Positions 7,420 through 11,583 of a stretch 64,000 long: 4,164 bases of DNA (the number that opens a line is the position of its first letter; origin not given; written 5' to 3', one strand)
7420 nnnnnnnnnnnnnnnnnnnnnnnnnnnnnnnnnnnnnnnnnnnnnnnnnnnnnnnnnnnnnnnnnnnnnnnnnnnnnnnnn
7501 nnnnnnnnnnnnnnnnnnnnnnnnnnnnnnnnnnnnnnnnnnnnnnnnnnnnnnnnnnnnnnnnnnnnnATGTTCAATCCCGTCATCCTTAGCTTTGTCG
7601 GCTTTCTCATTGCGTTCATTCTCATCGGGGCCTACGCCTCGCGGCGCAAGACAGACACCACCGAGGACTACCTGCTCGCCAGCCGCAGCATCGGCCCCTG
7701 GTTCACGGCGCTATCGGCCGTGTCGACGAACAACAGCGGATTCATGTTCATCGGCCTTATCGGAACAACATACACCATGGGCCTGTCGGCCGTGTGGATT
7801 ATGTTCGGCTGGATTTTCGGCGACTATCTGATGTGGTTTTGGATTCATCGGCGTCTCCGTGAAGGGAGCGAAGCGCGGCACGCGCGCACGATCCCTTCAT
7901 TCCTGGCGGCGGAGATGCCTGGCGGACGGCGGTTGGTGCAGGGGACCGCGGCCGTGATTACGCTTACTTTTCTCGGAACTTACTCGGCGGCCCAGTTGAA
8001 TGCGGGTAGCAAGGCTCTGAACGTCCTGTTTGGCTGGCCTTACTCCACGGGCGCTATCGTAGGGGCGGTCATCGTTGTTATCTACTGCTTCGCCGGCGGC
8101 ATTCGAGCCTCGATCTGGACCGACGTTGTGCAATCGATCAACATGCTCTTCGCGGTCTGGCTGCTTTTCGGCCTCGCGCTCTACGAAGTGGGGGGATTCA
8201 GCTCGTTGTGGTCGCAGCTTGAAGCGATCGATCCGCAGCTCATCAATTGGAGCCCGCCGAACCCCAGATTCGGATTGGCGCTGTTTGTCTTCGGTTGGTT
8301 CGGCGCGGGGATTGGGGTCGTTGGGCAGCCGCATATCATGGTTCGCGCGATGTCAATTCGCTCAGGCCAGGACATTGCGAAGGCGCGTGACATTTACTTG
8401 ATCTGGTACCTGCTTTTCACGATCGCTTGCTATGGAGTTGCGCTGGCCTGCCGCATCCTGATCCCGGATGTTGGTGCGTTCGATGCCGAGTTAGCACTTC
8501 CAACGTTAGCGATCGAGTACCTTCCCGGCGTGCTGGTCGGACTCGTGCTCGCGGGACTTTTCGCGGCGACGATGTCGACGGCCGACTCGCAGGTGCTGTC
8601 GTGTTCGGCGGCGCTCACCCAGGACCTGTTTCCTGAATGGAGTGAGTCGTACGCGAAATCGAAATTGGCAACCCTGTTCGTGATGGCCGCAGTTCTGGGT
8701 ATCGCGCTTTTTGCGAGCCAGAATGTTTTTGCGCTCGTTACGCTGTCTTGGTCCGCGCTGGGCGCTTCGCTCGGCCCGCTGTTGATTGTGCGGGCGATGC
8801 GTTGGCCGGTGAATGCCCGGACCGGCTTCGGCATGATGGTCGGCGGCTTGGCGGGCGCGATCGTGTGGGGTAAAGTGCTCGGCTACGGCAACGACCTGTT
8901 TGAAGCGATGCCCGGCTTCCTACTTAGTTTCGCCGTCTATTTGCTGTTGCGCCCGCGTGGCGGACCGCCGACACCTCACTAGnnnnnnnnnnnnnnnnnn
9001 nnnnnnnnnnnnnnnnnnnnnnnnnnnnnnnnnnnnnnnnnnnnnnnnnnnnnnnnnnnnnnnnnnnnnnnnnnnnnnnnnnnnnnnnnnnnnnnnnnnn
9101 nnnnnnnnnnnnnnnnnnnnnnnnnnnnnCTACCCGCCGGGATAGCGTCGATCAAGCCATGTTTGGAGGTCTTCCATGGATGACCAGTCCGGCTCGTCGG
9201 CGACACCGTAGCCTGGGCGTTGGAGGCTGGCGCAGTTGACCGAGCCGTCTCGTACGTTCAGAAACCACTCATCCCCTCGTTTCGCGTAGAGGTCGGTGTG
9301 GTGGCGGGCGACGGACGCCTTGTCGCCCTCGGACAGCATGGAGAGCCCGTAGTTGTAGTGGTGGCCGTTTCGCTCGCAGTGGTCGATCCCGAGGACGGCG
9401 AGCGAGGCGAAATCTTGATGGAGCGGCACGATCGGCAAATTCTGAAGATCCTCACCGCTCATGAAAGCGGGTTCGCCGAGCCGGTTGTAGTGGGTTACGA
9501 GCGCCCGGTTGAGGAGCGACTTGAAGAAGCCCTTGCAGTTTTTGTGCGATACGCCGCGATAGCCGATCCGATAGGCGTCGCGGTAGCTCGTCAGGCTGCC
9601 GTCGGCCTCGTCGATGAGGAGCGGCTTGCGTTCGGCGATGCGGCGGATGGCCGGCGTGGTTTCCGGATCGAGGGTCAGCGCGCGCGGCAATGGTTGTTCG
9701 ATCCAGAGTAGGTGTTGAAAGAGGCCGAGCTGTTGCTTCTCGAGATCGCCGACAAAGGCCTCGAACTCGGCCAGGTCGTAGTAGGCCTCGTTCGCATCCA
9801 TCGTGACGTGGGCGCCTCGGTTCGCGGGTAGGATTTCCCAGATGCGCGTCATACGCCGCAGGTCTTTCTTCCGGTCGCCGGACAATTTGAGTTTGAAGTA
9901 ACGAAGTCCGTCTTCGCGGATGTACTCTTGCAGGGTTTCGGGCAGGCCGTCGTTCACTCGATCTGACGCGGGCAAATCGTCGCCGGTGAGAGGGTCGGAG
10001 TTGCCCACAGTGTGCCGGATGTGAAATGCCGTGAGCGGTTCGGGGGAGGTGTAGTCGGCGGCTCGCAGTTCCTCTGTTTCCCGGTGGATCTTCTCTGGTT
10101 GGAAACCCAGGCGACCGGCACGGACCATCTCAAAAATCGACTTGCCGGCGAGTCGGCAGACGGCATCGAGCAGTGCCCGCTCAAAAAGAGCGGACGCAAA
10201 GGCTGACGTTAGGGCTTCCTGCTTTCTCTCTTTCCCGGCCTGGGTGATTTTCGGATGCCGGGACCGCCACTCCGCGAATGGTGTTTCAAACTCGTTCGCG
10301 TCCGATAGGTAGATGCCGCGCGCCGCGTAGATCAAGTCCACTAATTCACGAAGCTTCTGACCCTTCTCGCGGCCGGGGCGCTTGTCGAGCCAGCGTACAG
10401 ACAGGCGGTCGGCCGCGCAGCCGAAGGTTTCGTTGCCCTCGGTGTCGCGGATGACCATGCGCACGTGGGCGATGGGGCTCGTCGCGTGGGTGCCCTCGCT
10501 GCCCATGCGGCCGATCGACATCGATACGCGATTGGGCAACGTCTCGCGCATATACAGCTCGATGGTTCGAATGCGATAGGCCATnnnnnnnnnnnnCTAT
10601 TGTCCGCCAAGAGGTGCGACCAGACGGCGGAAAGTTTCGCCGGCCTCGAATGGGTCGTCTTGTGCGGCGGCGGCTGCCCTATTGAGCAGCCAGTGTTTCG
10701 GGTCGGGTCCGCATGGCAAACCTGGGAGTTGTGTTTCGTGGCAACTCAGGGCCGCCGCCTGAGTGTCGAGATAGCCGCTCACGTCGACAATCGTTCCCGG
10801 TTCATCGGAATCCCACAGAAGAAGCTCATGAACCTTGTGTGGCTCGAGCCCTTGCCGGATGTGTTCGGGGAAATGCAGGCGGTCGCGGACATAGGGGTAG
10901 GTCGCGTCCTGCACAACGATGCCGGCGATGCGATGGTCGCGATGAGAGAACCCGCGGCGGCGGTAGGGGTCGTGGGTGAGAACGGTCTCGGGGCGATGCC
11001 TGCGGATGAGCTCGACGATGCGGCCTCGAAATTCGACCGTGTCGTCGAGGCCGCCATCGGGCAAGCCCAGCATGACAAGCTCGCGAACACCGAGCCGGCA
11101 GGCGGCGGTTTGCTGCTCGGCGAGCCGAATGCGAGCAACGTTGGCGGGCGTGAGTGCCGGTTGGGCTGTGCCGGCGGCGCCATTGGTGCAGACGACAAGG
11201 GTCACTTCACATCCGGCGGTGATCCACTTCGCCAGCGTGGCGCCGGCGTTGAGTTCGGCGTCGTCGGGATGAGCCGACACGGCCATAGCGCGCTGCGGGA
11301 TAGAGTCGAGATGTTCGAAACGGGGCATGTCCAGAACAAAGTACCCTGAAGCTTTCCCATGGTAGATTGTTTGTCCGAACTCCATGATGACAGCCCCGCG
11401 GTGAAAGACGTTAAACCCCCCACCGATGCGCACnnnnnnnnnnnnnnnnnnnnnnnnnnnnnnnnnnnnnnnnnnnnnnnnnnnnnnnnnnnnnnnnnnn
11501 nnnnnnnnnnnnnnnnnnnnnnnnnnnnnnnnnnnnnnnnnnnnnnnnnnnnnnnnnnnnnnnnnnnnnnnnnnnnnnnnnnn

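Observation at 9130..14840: Candidate amino-sugar conjugate (mycothiol/bacillithiol-like) biosynthetic cluster: MshA-like GT4, HAD phosphatase, PaaK-like ligase and a divergent MshB-like deacetylase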

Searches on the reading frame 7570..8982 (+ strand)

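Call 3: search_protein_families(library=pfam, proteins=[window:7570-8982:+], max_evalue=0.01)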
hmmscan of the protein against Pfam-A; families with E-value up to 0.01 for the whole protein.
window:7570-8982:+ (470 aa): 2 families
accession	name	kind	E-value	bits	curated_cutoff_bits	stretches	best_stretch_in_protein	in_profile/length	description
PF00474.23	SSF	-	1.7e-60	205.4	22.8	1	34-425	1-402/406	Sodium:solute symporter family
PF13006.12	Nterm_IS4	-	0.0079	16.8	25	0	193-230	36-73/95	Insertion element 4 transposase N-terminal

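Call 4: search_protein_families(library=ncbifam, proteins=[window:7570-8982:+], max_evalue=0.01)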
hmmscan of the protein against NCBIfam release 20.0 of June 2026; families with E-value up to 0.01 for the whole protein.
window:7570-8982:+ (470 aa): 9 families
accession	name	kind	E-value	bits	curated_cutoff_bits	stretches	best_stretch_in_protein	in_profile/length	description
TIGR02121.1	Na_Pro_sym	equivalog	4.6e-82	276.3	515.5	1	5-459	3-464/488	sodium/proline symporter PutP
NF011948.0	PRK15419.1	equivalog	4.6e-56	190.7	955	1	3-453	5-462/502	sodium/proline symporter PutP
TIGR00813.1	sss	superfamily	1.2e-53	182.7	184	1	34-418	1-403/411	sodium/solute symporter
TIGR02119.1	panF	equivalog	4.5e-46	157.8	328.05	1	5-433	3-437/471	sodium/pantothenate symporter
TIGR03648.1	Na_symport_lg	subfamily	2.7e-18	65.7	320.75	2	12-196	7-183/547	VC_2705 family sodium/solute symporter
NF007790.0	PRK10484.1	equivalog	3.9e-15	55.7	401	2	5-220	5-224/527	solute:sodium symporter family transporter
NF006903.2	PRK09395.1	subfamily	8.7e-15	54.1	750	1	6-432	38-474/552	cation/acetate symporter ActP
TIGR02711.1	symport_actP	equivalog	4.6e-14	52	1099.25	1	6-432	35-471/549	cation/acetate symporter ActP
NF009135.0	PRK12488.1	subfamily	2e-10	39.9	850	1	6-431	35-470/549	cation/acetate symporter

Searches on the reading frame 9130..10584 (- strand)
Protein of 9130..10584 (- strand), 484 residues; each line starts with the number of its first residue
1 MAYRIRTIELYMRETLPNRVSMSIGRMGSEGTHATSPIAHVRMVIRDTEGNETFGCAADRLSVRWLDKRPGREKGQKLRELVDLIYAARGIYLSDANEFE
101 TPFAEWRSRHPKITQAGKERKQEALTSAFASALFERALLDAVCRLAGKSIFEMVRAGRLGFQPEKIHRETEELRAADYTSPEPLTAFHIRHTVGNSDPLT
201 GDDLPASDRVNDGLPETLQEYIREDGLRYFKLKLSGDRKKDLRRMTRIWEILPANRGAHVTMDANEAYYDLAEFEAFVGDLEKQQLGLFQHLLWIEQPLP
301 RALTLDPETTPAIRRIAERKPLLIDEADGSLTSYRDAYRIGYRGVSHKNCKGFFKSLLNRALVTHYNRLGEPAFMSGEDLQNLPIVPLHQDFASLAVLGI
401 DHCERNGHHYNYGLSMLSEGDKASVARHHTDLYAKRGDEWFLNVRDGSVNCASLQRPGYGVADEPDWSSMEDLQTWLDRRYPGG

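Call 3: search_protein_families(library=pfam, proteins=[window:9130-10584:-], max_evalue=0.01)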
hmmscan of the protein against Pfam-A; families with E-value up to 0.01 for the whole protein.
window:9130-10584:- (484 aa): 1 family
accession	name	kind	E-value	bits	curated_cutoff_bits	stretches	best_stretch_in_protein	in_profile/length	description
PF13378.12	MR_MLE_C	-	1.1e-07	32.2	29.4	1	216-339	4-116/219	Enolase C-terminal domain-like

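Call 4: search_protein_families(library=ncbifam, proteins=[window:9130-10584:-], max_evalue=0.01)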
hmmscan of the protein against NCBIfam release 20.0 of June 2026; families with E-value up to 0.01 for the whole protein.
window:9130-10584:- (484 aa): 0 families

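Call 61: search_solved_structures(query=window:9130-10584:-, max_evalue=1, show_alignments=1)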
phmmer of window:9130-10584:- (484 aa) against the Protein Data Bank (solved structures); distinct sequences matched with E-value up to 1: 4.
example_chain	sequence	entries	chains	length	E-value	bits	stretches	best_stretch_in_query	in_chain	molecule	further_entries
3rit_A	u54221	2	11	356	0.0019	20.1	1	202-328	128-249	Dipeptide epimerase | Putative chloromuconate cycloisomerase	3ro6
2zad_A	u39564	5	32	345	0.29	13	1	194-271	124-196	Muconate cycloisomerase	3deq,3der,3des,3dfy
3ddm_A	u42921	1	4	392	0.45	12.3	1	209-299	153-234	Putative mandelate racemase/muconate lactonizing enzyme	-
3jwj_A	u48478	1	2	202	0.93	11.3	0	220-301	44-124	Hen1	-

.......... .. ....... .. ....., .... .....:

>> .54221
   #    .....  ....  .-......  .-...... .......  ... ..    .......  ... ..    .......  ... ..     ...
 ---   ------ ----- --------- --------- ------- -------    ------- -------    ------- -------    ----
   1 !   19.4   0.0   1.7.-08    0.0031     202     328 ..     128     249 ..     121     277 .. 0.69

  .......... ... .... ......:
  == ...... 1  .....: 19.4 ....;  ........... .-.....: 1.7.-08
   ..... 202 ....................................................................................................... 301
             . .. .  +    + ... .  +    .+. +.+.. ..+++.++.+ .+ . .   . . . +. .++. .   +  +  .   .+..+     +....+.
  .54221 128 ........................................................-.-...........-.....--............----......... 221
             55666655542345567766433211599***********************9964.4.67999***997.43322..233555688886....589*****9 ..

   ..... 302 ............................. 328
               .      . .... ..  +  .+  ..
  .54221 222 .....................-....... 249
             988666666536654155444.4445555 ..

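Call 71: search_protein_families(library=ncbifam, proteins=[window:9130-10584:-], max_evalue=0.01)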
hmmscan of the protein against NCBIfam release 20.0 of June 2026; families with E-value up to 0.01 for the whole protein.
window:9130-10584:- (484 aa): 0 families

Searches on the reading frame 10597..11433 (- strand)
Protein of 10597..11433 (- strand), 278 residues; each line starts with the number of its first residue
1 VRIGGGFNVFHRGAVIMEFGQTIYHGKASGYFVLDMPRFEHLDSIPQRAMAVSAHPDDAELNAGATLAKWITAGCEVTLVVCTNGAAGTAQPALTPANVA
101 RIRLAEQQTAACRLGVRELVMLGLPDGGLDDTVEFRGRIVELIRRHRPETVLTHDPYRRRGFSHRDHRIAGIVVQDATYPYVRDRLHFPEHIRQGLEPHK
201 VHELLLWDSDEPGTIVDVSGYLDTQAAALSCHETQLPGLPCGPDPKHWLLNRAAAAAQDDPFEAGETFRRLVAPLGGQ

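Call 3: search_protein_families(library=pfam, proteins=[window:10597-11433:-], max_evalue=0.01)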
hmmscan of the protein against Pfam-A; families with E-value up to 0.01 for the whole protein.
window:10597-11433:- (278 aa): 1 family
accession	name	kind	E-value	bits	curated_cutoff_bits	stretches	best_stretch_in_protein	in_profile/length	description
PF02585.22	PIG-L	-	2.3e-30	106.2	28.2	1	50-177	1-128/129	GlcNAc-PI de-N-acetylase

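Call 4: search_protein_families(library=ncbifam, proteins=[window:10597-11433:-], max_evalue=0.01)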
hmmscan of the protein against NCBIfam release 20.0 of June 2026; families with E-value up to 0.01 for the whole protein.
window:10597-11433:- (278 aa): 5 families
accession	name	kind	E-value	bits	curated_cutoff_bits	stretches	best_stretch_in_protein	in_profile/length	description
TIGR04001.1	thiol_BshB1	equivalog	5.1e-29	101.6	182.5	1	49-236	4-179/226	bacillithiol biosynthesis deacetylase BshB1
TIGR03446.1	mycothiol_Mca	equivalog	6.6e-15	55.4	277.15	1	48-130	2-88/283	mycothiol conjugate amidase Mca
TIGR03445.1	mycothiol_MshB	equivalog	8.9e-15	55.3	224.35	1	52-123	3-81/284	N-acetyl-1-D-myo-inositol-2-amino-2-deoxy-alpha-D-glucopyranoside deacetylase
TIGR04000.1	thiol_BshB2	equivalog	5.3e-13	49.1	195.25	1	50-237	4-186/217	bacillithiol biosynthesis deacetylase BshB2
NF002557.0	PRK02122.1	subfamily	0.0086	14.2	384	0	37-87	361-411/653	glucosamine-6-phosphate deaminase-like protein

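Call 69: search_solved_structures(query=window:10597-11385:-, max_evalue=0.001, show_alignments=2)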
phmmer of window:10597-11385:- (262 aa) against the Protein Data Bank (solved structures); distinct sequences matched with E-value up to 0.001: 12.
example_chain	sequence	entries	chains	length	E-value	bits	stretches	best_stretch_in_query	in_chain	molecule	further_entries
5bmo_A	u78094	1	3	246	8.8e-25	90.8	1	31-229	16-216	Putative uncharacterized protein LnmX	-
8bgn_A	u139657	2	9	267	8.9e-23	84.3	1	31-221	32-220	Diacetylchitobiose deacetylase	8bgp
8bgo_A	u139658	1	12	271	9.3e-23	84.2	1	31-221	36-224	Diacetylchitobiose deacetylase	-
3wl4_A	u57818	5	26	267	2.1e-22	83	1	31-220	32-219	Uncharacterized protein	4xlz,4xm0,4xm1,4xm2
3we7_A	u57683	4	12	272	3.4e-19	72.5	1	31-221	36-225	Putative uncharacterized protein PH0499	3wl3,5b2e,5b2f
2ixd_A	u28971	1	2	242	6.8e-13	51.9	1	34-220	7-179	LMBE-RELATED PROTEIN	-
1uan_A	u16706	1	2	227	1.2e-10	44.5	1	34-223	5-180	hypothetical protein TT1542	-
6p2t_A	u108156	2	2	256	2.2e-10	43.7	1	33-220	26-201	N-acetyl-alpha-D-glucosaminyl L-malate deacetylase 1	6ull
1q7t_A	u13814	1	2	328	3e-08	36.6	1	28-153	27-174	hypothetical protein Rv1170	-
4ewl_A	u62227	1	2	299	4.7e-08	36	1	32-153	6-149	1D-myo-inositol 2-acetamido-2-deoxy-alpha-D-glucopyranoside deacetylase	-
1q74_A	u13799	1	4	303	4.9e-08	35.9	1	32-153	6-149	1D-myo-inositol 2-acetamido-2-deoxy-alpha-D-glucopyranoside Deacetylase (MshB)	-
5cgz_A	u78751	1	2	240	0.00081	22.1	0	32-217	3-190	4-oxalmesaconate hydratase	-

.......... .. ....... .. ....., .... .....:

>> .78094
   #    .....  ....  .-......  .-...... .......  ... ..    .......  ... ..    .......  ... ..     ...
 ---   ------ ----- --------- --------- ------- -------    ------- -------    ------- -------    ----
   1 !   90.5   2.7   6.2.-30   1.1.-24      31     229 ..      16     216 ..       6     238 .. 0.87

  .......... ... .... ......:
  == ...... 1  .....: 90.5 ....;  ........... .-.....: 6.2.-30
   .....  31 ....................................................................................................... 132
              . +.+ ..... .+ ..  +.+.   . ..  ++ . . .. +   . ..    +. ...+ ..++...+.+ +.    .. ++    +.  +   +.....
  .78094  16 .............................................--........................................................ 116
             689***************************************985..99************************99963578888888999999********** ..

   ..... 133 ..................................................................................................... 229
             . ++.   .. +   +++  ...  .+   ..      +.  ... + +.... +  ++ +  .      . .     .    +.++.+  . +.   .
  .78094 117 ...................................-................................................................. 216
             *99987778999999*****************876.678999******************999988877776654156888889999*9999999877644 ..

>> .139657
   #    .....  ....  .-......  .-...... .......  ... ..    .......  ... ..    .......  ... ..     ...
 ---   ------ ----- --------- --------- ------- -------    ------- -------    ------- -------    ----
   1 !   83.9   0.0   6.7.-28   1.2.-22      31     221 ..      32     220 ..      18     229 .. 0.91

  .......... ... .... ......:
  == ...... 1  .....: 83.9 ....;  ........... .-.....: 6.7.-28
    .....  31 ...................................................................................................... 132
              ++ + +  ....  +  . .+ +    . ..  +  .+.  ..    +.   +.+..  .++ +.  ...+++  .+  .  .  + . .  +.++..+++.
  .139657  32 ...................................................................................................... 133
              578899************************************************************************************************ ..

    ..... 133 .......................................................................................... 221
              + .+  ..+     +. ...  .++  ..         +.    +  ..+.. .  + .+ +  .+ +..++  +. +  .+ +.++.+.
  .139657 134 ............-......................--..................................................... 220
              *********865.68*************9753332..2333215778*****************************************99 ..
